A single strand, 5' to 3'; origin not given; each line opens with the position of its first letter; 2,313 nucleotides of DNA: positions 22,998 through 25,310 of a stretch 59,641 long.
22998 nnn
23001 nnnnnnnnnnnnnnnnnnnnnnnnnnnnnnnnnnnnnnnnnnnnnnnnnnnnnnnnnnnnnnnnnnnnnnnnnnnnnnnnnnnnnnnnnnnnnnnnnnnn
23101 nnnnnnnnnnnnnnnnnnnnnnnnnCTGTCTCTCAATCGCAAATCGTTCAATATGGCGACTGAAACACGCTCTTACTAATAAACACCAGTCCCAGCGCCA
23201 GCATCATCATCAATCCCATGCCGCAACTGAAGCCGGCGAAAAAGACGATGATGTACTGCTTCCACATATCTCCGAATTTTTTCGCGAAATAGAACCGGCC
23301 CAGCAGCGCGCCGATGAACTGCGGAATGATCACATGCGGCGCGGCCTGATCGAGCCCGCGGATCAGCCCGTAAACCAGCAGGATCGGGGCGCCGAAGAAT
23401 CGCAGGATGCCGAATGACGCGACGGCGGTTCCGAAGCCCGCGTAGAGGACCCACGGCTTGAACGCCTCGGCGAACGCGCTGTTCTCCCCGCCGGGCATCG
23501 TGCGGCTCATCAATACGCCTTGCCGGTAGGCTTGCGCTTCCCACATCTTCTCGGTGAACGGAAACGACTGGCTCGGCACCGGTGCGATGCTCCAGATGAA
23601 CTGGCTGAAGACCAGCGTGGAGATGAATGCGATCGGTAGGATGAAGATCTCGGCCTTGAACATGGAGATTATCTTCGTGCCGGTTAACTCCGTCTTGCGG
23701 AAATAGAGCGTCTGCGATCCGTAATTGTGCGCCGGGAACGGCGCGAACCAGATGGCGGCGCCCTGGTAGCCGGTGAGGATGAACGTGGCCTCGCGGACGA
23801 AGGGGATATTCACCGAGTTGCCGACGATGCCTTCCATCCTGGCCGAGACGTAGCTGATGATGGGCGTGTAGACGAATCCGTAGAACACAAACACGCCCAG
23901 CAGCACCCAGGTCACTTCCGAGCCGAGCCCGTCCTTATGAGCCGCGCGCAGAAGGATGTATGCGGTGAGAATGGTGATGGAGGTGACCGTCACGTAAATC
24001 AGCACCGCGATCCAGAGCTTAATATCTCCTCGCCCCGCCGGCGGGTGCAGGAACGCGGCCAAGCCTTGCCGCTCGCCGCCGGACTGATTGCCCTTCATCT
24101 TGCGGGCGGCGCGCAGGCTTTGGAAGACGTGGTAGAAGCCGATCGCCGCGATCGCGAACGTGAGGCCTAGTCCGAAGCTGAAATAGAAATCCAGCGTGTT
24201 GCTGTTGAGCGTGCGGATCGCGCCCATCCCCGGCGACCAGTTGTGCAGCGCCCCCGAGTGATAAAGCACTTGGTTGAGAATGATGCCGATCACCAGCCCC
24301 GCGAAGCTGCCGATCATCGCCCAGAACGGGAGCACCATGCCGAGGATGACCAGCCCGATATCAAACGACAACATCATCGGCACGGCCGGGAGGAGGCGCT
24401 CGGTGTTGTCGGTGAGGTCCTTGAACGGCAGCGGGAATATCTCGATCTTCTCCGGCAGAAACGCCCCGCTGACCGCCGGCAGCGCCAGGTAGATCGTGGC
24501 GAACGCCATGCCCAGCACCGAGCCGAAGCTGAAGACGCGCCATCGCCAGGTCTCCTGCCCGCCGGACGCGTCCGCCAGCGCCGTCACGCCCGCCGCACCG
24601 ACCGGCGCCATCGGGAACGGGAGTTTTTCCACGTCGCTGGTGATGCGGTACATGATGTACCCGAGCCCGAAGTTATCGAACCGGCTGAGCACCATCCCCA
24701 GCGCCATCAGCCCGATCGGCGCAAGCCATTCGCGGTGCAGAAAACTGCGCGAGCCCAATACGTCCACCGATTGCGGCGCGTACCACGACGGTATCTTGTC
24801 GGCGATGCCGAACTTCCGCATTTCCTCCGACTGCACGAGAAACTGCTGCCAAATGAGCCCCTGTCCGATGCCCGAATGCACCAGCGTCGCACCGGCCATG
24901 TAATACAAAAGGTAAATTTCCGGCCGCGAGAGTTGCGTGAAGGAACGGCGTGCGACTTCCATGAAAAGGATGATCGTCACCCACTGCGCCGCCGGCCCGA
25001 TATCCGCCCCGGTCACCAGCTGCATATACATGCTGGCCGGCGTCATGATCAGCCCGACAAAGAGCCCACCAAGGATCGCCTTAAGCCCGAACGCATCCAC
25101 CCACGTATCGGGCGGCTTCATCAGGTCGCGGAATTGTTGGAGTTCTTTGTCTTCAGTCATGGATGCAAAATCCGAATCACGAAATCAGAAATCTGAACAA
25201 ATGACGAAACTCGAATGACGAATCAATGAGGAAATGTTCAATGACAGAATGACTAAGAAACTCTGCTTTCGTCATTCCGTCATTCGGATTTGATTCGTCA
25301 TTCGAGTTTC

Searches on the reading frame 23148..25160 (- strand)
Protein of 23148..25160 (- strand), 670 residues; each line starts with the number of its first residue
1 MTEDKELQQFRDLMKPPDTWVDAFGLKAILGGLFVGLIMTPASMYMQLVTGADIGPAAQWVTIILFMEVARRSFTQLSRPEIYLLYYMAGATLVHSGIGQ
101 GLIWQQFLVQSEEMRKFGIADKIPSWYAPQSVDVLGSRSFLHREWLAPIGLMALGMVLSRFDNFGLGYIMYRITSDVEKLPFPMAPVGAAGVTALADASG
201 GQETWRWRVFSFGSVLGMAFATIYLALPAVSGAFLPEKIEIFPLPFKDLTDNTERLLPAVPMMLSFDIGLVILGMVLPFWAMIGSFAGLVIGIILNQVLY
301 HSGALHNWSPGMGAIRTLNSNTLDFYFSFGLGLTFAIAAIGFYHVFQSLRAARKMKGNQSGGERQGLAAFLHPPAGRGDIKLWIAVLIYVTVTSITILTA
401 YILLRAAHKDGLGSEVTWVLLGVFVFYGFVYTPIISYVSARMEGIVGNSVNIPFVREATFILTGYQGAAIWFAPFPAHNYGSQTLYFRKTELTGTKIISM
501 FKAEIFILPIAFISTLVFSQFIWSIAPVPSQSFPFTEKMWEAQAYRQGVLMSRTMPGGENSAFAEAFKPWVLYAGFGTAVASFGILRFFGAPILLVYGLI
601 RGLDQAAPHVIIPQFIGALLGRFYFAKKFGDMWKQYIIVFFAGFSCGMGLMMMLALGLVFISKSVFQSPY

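Call 7: search_protein_families(library=pfam, proteins=[window:23148-25160:-], max_evalue=0.01)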
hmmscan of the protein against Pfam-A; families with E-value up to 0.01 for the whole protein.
window:23148-25160:- (670 aa): 0 families

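Call 23: search_protein_families(library=ncbifam, proteins=[window:23148-25160:-], max_evalue=0.1)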
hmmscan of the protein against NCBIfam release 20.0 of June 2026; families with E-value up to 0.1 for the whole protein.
window:23148-25160:- (670 aa): 0 families

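Call 31: search_protein_families(library=pfam, proteins=[window:23148-25160:-], max_evalue=10)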
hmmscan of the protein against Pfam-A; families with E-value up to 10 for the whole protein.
window:23148-25160:- (670 aa): 1 family
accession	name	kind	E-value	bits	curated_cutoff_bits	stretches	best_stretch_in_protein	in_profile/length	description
PF20556.3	DUF6768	-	0.1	12.8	27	1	383-430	42-89/123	Family of unknown function (DUF6768)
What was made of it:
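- On OPT oligopeptide transporter family (neighbour gene 23148-25160): The window protein itself has no hit (calls 7, 31).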

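Call 48: search_solved_structures(query=window:23148-25160:-, max_evalue=10)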
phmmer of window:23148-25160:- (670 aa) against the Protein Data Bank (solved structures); distinct sequences matched with E-value up to 10: 0.

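Call 54: search_solved_structures(query=A3, max_evalue=10)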
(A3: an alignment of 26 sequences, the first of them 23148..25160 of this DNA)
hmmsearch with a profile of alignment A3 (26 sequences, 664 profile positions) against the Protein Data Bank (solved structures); distinct sequences matched with E-value up to 10: 0.
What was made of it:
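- Tried and rejected: The OPT-like protein has no PDB sequence relative, by single sequence or by profile (calls 48, 54).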

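Call 55: search_protein_families(library=pfam, alignment_id=A3, max_evalue=0.01)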
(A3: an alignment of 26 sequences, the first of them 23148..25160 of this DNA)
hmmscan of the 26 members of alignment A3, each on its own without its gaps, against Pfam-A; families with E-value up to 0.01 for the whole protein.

A. member 1, window:23148-25160:- (670 aa): 0 families

B. families by the number of members that match (of 26 scanned): 2 families
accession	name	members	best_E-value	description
PF03169.20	OPT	15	6.3e-12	OPT oligopeptide transporter protein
PF10277.15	Frag1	1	0.01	Frag1/DRAM/Sfk1 family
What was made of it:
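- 23148..25160 (-): Divergent OPT-family polytopic transporter (670 aa), the constant partner gene. 15 of 26 orthologues hit Pfam OPT, best E 6e-12 (call 55).
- OPT family: 15 of 26 orthologues, best E 6e-12 (call 55). The combination of peptidase and oligopeptide transporter is physiologically sensible (call 55).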
